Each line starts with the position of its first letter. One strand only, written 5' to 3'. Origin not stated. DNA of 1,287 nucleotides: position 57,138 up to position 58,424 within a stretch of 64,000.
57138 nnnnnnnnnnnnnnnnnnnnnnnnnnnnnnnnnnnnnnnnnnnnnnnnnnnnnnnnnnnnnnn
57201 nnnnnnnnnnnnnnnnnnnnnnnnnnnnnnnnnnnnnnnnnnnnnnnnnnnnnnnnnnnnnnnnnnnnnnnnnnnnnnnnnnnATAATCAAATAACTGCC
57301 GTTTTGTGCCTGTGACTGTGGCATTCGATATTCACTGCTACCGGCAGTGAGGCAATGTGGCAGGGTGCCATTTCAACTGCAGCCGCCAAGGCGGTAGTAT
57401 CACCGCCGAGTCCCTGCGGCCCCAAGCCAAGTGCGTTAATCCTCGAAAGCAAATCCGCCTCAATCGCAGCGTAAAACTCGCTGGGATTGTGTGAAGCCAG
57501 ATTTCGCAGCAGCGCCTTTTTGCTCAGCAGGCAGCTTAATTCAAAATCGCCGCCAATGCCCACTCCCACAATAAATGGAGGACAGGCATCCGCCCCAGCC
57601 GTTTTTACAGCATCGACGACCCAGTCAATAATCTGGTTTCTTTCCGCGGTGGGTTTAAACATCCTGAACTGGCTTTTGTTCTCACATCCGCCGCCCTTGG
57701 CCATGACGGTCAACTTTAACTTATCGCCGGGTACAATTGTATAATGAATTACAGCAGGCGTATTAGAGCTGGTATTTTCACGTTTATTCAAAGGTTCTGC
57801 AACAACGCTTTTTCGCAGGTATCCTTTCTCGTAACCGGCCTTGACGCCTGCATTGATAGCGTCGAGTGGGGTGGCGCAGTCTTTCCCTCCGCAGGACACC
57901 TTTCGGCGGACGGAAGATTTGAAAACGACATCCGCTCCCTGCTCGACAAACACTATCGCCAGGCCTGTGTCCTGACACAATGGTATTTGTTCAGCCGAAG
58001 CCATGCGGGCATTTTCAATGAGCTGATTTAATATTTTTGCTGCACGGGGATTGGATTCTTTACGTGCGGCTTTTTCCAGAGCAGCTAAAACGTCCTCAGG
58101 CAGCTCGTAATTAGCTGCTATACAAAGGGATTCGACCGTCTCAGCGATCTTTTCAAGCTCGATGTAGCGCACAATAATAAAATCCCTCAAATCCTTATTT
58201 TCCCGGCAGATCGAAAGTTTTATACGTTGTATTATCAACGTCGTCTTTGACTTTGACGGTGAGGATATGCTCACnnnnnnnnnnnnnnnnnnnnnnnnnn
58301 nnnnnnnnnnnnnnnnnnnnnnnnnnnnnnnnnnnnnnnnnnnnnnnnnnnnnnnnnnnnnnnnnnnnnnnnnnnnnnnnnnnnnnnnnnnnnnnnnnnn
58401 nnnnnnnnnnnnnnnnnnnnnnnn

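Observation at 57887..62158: A conserved 22-nt core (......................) is dispersed in both orientations and translated in five different reading frames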

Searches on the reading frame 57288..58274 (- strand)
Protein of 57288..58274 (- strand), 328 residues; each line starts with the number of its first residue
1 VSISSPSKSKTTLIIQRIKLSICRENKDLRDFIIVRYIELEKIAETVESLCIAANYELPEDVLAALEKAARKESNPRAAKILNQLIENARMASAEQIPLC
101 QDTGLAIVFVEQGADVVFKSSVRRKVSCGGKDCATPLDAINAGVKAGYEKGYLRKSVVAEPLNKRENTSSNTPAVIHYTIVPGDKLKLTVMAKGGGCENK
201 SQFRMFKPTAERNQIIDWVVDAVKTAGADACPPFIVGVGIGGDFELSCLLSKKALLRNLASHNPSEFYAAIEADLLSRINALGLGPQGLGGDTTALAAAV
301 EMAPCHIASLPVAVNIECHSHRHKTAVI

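Call 8: search_solved_structures(query=window:57288-58274:-, show_alignments=3)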
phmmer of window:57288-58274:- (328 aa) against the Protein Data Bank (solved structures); distinct sequences matched with E-value up to 0.001: 8.
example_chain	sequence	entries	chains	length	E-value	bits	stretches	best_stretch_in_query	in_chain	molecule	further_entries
7xky_A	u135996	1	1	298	1.7e-50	175.3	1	41-323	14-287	Fumarate hydratase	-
6uqb_A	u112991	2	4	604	3.8e-15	59.2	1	77-323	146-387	Fumarate hydratase 2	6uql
5l2r_A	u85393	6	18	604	3.8e-15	59.2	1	77-323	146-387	Fumarate hydratase | fumarate hydratase 2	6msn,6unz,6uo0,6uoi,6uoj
6uq8_A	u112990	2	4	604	3.8e-15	59.2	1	77-323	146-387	Fumarate hydratase 2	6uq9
6up9_A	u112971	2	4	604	3.8e-15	59.2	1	77-323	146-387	Fumarate hydratase 2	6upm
6uqm_A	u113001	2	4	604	1.2e-14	57.5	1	77-323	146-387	Fumarate hydratase 2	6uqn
6mso_A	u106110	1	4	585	5.6e-14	55.4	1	80-323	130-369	fumarate hydratase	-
6upo_A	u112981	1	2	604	8.5e-14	54.8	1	77-323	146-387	Fumarate hydratase 2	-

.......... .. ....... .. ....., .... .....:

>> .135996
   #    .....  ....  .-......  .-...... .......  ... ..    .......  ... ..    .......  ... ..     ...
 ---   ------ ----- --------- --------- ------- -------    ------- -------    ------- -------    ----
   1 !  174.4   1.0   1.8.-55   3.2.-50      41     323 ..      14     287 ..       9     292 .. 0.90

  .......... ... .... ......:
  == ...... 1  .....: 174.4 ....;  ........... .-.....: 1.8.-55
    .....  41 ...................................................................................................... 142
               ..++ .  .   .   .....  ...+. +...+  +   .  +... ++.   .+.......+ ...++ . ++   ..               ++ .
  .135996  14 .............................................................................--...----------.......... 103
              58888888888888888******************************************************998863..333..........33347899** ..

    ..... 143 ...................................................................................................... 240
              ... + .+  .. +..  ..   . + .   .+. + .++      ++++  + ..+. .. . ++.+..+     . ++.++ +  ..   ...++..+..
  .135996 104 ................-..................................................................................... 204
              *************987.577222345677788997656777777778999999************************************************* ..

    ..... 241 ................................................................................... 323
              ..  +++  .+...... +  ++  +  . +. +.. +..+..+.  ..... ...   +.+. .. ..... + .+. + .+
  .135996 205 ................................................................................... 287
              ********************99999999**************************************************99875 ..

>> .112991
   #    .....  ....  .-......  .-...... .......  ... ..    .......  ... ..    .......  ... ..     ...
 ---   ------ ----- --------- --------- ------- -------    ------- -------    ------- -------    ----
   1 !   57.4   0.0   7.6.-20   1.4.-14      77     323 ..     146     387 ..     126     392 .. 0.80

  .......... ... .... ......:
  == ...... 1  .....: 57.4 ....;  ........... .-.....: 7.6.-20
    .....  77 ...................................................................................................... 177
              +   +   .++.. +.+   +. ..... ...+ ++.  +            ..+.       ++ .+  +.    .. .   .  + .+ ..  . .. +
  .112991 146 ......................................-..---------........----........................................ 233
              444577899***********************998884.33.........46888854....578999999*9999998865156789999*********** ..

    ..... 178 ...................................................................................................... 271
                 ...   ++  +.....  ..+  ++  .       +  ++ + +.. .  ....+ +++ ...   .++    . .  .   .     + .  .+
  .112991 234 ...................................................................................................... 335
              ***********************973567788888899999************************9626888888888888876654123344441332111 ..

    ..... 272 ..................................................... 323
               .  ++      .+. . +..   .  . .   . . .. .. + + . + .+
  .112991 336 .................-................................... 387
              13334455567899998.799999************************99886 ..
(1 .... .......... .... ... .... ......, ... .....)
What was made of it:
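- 57888..57908 (+): Full 21-mer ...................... It sits in-frame (RRKVSCG) in fumarase alpha (ORF 57288-58274, - strand). PDB 7XKY alignment has its gap here (call 8).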

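Call 9: search_protein_families(library=pfam, proteins=[window:57288-58274:-])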
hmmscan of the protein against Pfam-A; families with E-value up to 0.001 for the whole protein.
window:57288-58274:- (328 aa): 1 family
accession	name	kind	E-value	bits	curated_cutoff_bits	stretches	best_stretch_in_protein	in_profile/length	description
PF05681.19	Fumerase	-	1.8e-105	352.6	25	1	45-326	2-269/270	Fumarate hydratase (Fumerase)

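Call 17: find_homologous_proteins(query=window:57288-58274:-, max_evalue=1e-60)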
Query window:57288-58274:- (328 aa): 7957 proteins with E <= 1e-60 among 8000 candidates; the best 120 are listed.
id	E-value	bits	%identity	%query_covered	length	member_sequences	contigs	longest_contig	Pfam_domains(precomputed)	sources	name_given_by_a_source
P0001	1.1e-189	647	100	90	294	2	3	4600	PF05681.20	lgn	-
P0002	3.5e-151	521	81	90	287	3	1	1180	PF05681.20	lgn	-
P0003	6.2e-150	517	80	90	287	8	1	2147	PF05681.20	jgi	jgi:fumarate hydratase subunit alpha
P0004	9.4e-150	516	78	91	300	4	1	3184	PF05681.20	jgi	jgi:fumarate hydratase subunit alpha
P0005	4.7e-149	514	80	90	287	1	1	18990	PF05681.20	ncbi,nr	ncbi:MAG: fumarate hydratase [Planctomycetes bacterium RBG_13_46_10]|nr:MAG: fumarate hydratase [Pla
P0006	4.9e-149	514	78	90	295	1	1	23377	PF05681.20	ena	-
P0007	7.9e-149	513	77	90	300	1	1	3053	PF05681.20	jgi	jgi:fumarate hydratase subunit alpha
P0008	1.0e-148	513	78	90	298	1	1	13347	PF05681.20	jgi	-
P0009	1.2e-148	513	80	90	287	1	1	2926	PF05681.20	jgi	jgi:fumarate hydratase subunit alpha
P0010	1.4e-148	512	77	92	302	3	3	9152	PF05681.20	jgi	-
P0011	1.4e-148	512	79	90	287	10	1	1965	PF05681.20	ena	-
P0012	1.5e-148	512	79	90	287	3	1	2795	PF05681.20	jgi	jgi:fumarate hydratase subunit alpha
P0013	1.9e-148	512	78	90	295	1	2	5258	PF05681.20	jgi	-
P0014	4.5e-148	511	76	90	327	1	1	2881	PF05681.20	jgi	jgi:fumarate hydratase subunit alpha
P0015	7.6e-148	510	79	90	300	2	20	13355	PF05681.20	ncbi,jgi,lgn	-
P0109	2.5e-142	492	74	90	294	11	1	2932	PF05681.20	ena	-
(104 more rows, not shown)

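Call 19: find_encoding_contigs(protein=P0002, flank=1500, max_places=1)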
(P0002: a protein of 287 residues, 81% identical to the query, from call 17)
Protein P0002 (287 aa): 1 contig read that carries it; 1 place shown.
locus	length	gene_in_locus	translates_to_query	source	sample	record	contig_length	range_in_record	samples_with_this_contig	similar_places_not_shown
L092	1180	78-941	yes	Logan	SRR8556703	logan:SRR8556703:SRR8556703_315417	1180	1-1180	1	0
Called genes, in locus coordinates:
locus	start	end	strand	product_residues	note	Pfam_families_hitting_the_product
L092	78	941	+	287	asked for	PF05681:Fumerase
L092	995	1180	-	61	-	?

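Call 20: find_encoding_contigs(protein=P0109, flank=1500, max_places=1)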
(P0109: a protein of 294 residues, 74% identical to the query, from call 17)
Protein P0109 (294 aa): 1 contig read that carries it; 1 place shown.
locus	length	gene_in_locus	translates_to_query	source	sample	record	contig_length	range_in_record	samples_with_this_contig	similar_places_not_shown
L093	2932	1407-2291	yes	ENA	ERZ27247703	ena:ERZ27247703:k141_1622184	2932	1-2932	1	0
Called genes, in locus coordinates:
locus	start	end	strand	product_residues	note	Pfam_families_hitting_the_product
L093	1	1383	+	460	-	?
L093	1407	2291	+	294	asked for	PF05681:Fumerase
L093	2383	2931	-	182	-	?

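Call 21: find_encoding_contigs(protein=P0013, flank=1500, max_places=1)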
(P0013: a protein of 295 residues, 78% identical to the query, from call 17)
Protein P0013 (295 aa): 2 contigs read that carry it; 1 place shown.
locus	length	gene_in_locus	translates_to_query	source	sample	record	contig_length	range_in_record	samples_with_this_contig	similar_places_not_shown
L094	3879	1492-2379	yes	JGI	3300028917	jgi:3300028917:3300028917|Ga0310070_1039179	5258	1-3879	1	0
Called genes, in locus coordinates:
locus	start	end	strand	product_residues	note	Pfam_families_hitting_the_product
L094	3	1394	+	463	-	?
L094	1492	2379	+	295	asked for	PF05681:Fumerase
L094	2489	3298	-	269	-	PF07963:N_methyl (weak)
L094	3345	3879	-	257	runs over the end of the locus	-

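Call 22: find_encoding_contigs(protein=P0014, flank=1500, max_places=1)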
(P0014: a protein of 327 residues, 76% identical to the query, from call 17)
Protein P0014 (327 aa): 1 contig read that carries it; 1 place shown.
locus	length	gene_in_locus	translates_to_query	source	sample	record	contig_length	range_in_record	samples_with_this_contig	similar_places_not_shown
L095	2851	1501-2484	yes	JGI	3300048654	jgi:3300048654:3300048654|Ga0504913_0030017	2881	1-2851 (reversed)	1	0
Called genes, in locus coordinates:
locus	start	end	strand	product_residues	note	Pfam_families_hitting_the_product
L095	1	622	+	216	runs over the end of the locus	?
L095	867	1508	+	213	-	-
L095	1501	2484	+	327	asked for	PF05681:Fumerase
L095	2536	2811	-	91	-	-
